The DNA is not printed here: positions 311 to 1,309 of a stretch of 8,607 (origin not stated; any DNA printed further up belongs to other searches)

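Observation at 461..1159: Stand-alone coiled-coil protein with an in-frame 33-bp tandem repeat in the wzm-wzt operon: candidate molecular ruler with built-in length polymorphism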

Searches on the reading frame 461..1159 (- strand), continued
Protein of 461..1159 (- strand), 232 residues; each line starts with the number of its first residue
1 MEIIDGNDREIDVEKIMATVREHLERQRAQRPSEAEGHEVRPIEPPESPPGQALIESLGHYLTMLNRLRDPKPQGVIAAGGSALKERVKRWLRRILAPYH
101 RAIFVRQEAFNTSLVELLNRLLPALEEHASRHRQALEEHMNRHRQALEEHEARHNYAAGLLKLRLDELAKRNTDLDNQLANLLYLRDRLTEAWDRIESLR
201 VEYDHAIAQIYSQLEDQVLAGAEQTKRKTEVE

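Call 54: fold_search(model_id=the predicted structure, library=pdb)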
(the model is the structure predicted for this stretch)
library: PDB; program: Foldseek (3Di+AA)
matches with E <= 10: 4; with E <= 0.001: 0
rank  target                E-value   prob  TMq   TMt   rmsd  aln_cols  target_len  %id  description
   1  9fmd_K                3.8e+00  0.04  0.21  0.24  19.8       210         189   16  Integrative model of the human post-catalytic spliceosome (P-complex) (released 2024-07-10)
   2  7cgo_CE               5.6e+00  0.06  0.14  0.12  16.1        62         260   26  Cryo-EM structure of the flagellar motor-hook complex from Salmonella (released 2021-04-28)
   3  7tve_D                7.7e+00  0.02  0.16  0.09  25.1       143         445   13  ATP and DNA bound SMC5/6 core complex (released 2022-06-22)
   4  7dkh_I                9.7e+00  0.03  0.14  0.04  14.9        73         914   22  Crystal structure of the Ctr9/Paf1/Cdc73/Rtf1 quaternary complex (released 2021-11-24)

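Call 62: find_encoding_contigs(protein=P0007, flank=8000, max_places=3)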
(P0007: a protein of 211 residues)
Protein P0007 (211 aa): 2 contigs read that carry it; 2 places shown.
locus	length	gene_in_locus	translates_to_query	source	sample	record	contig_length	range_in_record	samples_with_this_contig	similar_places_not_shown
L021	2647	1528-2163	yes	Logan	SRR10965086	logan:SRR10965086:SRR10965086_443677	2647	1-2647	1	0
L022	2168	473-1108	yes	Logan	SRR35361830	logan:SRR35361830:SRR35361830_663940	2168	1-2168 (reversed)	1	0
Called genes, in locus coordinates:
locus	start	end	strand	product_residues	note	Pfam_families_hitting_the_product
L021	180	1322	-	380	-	PF13439:Glyco_transf_4, PF20706:GT4-conflict, PF00534:Glycos_transf_1, PF13692:Glyco_trans_1_4, PF13524:Glyco_trans_1_2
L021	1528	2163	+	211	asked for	-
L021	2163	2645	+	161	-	?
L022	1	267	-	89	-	?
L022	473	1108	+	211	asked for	-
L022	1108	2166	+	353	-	?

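Call 63: find_encoding_contigs(protein=P0008, flank=8000, max_places=3)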
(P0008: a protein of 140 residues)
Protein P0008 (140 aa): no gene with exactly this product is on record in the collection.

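Call 68: find_homologous_proteins(query=A6, max_evalue=1e-10)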
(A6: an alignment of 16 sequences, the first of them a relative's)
Query A6 (16 sequences) (487 aa, profile of the alignment): 2592 proteins with E <= 1e-10 among 8000 candidates; the best 120 are listed.
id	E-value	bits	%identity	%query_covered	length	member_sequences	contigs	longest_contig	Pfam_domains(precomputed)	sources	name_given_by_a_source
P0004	1.5e-193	662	100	100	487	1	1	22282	PF07021.19,PF13847.13,PF13489.13,PF13649.13,PF08241.19,PF08242.19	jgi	-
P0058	3.5e-193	661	95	100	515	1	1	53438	PF07021.19,PF13847.13,PF13489.13,PF13649.13,PF08241.19,PF08242.19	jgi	-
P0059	9.0e-180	617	60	100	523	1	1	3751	PF07021.19,PF13847.13,PF13489.13,PF13649.13,PF08241.19,PF08242.19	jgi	-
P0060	2.1e-178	612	66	100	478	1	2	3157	PF07021.19,PF13847.13,PF13489.13,PF13649.13,PF08241.19,PF08242.19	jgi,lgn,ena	-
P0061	1.9e-176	606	60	100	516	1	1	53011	PF07021.19,PF13847.13,PF13489.13,PF13649.13,PF08241.19,PF08242.19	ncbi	-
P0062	8.8e-176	603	53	79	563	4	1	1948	PF07021.19,PF13847.13,PF13489.13,PF02353.27,PF13649.13,PF28019.1,PF08241.19,PF08242.19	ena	-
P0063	2.1e-172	592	57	100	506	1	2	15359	PF07021.19,PF13847.13,PF13489.13,PF13649.13,PF08241.19,PF08242.19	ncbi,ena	-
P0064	1.6e-171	589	60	100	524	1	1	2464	PF07021.19,PF13847.13,PF13489.13,PF13649.13,PF08241.19,PF08242.19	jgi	jgi:O-antigen chain-terminating methyltransferase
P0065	1.7e-171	589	46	99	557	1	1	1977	PF07021.19,PF13847.13,PF13489.13,PF02353.27,PF13649.13,PF08241.19,PF08242.19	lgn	-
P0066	3.1e-171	588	56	100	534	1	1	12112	PF07021.19,PF13847.13,PF13489.13,PF13649.13,PF08241.19,PF08242.19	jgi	-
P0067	1.1e-170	587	59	100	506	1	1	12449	PF07021.19,PF13847.13,PF13489.13,PF13649.13,PF08241.19,PF08242.19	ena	-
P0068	1.1e-170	587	46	99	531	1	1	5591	PF07021.19,PF13847.13,PF13489.13,PF02353.27,PF13649.13,PF08241.19,PF08242.19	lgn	-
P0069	3.6e-170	585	58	100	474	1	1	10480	PF07021.19,PF13847.13,PF13489.13,PF13649.13,PF08241.19,PF08242.19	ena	-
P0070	7.9e-170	584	57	100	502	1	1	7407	PF07021.19,PF13847.13,PF13489.13,PF13649.13,PF08241.19,PF08242.19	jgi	jgi:O-antigen chain-terminating methyltransferase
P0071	1.7e-169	583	58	100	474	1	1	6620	PF07021.19,PF13847.13,PF13489.13,PF13649.13,PF08241.19,PF08242.19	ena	-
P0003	5.4e-165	568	46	99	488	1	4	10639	PF07021.19,PF13847.13,PF13489.13,PF02353.27,PF13649.13,PF08241.19,PF08242.19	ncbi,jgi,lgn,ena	-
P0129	9.6e-115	402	44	53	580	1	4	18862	PF07021.19,PF13847.13,PF13489.13,PF13649.13,PF01442.24,PF08241.19,PF08242.19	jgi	-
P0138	6.2e-114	400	33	100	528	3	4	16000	PF07021.19,PF13847.13,PF13489.13,PF13649.13,PF08241.19,PF08242.19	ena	-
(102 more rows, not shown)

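Call 73: find_encoding_contigs(protein=P0068, flank=8000, max_places=3)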
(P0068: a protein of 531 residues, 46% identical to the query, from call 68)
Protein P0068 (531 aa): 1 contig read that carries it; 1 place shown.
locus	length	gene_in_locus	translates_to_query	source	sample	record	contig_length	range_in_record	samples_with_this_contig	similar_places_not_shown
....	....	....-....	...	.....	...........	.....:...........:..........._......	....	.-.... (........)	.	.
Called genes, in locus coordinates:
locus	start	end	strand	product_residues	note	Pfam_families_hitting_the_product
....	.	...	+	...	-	?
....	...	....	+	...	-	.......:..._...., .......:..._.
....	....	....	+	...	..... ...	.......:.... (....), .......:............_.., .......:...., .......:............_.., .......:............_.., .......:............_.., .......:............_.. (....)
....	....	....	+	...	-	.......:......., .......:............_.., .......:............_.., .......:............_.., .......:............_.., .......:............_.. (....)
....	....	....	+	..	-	?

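Call 74: predict_structure(alignment_id=A6)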
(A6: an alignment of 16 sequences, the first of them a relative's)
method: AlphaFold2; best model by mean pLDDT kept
length: 487 residues; sequences in the alignment: 16
mean_pLDDT: 74.2   pTM: 0.53
mean pLDDT of the five models: 74.2, 71.4, 70.9, 70.6, 67.5
residues with pLDDT >= 90: 111; 70-90: 200; 50-70: 133; < 50: 43
segments of 3 or more residues with pLDDT < 50: 1-8, 27-51, 168-170
pLDDT, mean of each block of 10 residues (from residue 1): 40 73 54 28 37 56 52 59 72 67 67 68 73 76 79 78 58 67 81 81 72 70 68 60 64 73 76 88 78 63 94 94 93 90 95 96 90 92 96 90 59 64 93 96 79 84 86 79 95
secondary structure, 60 per line:
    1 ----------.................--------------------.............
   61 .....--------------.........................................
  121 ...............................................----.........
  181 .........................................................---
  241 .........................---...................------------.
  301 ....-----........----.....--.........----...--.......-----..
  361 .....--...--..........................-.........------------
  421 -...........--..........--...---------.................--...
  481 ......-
elements in order: H11-27 H48-65 H80-167 H172-237 H241-265 H269-287 E300-304 H310-317 E322-326 H329-337 E342-344 H347-353 E359-365 H373-386 E387-398 H400-408 H422-432 E435-444 H459-475 E478-486

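Call 83: find_encoding_contigs(protein=P0129, flank=6000, max_places=4)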
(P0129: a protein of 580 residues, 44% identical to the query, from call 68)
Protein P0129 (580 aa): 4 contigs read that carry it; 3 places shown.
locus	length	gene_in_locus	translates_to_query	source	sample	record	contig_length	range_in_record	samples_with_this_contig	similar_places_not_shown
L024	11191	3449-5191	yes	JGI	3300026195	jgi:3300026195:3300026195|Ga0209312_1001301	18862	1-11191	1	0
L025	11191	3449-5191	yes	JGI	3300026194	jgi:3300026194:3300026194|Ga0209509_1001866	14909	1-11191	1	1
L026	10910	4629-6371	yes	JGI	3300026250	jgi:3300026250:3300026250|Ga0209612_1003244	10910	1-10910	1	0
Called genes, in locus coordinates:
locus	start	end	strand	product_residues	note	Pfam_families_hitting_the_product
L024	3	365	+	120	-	?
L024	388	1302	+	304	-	PF01073:3Beta_HSD (weak), PF01370:Epimerase, PF04321:RmlD_sub_bind (faint), PF07993:NAD_binding_4 (faint), PF16363:GDP_Man_Dehyd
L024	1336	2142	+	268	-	PF01061:ABC2_membrane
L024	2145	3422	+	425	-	PF13555:AAA_29 (weak), PF00005:ABC_tran, PF13304:AAA_21 (faint), PF14524:Wzt_C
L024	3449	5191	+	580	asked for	PF01442:Apolipoprotein (weak), PF13489:Methyltransf_23, PF07021:MetW, PF08241:Methyltransf_11, PF08242:Methyltransf_12 (weak), PF13649:Methyltransf_25, PF13847:Methyltransf_31 (weak)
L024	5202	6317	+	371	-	PF00534:Glycos_transf_1, PF13692:Glyco_trans_1_4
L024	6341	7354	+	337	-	PF13439:Glyco_transf_4 (faint), PF00534:Glycos_transf_1, PF13692:Glyco_trans_1_4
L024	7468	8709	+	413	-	PF00534:Glycos_transf_1 (weak), PF13692:Glyco_trans_1_4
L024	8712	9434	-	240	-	PF13489:Methyltransf_23 (weak)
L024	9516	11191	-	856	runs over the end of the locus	-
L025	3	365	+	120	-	?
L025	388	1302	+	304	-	PF01073:3Beta_HSD (weak), PF01370:Epimerase, PF04321:RmlD_sub_bind (faint), PF07993:NAD_binding_4 (faint), PF16363:GDP_Man_Dehyd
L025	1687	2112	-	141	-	-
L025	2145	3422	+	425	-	PF13555:AAA_29 (weak), PF00005:ABC_tran, PF13304:AAA_21 (faint), PF14524:Wzt_C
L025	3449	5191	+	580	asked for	PF01442:Apolipoprotein (weak), PF13489:Methyltransf_23, PF07021:MetW, PF08241:Methyltransf_11, PF08242:Methyltransf_12 (weak), PF13649:Methyltransf_25, PF13847:Methyltransf_31 (weak)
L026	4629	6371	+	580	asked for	PF01442:Apolipoprotein (weak), PF13489:Methyltransf_23, PF07021:MetW, PF08241:Methyltransf_11, PF08242:Methyltransf_12 (weak), PF13649:Methyltransf_25, PF13847:Methyltransf_31 (weak)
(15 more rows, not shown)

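Call 84: find_encoding_contigs(protein=P0138, flank=6000, max_places=4)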
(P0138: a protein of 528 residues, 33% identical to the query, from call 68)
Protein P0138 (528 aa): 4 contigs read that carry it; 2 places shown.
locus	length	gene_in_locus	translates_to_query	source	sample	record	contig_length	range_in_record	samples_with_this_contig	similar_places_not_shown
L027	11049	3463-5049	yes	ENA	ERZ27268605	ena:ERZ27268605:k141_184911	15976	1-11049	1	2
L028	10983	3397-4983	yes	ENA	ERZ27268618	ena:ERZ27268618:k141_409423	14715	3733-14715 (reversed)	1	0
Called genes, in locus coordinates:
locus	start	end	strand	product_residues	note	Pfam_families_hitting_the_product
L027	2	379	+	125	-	?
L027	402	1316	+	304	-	PF01073:3Beta_HSD (weak), PF01370:Epimerase, PF04321:RmlD_sub_bind (weak), PF07993:NAD_binding_4 (faint), PF16363:GDP_Man_Dehyd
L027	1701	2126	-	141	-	-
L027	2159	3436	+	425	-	PF13555:AAA_29 (weak), PF00005:ABC_tran, PF13304:AAA_21 (faint), PF14524:Wzt_C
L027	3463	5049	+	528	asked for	PF13489:Methyltransf_23, PF07021:MetW, PF13847:Methyltransf_31 (weak), PF08241:Methyltransf_11, PF08242:Methyltransf_12 (weak), PF13649:Methyltransf_25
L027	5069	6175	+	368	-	PF00534:Glycos_transf_1, PF13692:Glyco_trans_1_4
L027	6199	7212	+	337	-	PF13439:Glyco_transf_4 (faint), PF00534:Glycos_transf_1, PF13692:Glyco_trans_1_4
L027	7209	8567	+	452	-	PF00534:Glycos_transf_1 (weak), PF13692:Glyco_trans_1_4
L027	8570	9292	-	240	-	PF13489:Methyltransf_23 (weak)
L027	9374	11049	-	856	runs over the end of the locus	-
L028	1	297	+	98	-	?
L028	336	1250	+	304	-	PF01073:3Beta_HSD (weak), PF01370:Epimerase, PF07993:NAD_binding_4 (faint), PF16363:GDP_Man_Dehyd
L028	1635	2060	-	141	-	-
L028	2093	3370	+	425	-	PF13555:AAA_29 (weak), PF00005:ABC_tran, PF13304:AAA_21 (faint), PF14524:Wzt_C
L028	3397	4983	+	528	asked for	PF13489:Methyltransf_23, PF07021:MetW, PF13847:Methyltransf_31 (weak), PF08241:Methyltransf_11, PF08242:Methyltransf_12 (weak), PF13649:Methyltransf_25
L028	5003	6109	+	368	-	PF00534:Glycos_transf_1, PF13692:Glyco_trans_1_4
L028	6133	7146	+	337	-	PF13439:Glyco_transf_4 (faint), PF00534:Glycos_transf_1, PF13692:Glyco_trans_1_4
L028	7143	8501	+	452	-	PF00534:Glycos_transf_1 (weak), PF13692:Glyco_trans_1_4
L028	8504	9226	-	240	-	PF13489:Methyltransf_23 (weak)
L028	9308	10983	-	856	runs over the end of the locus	-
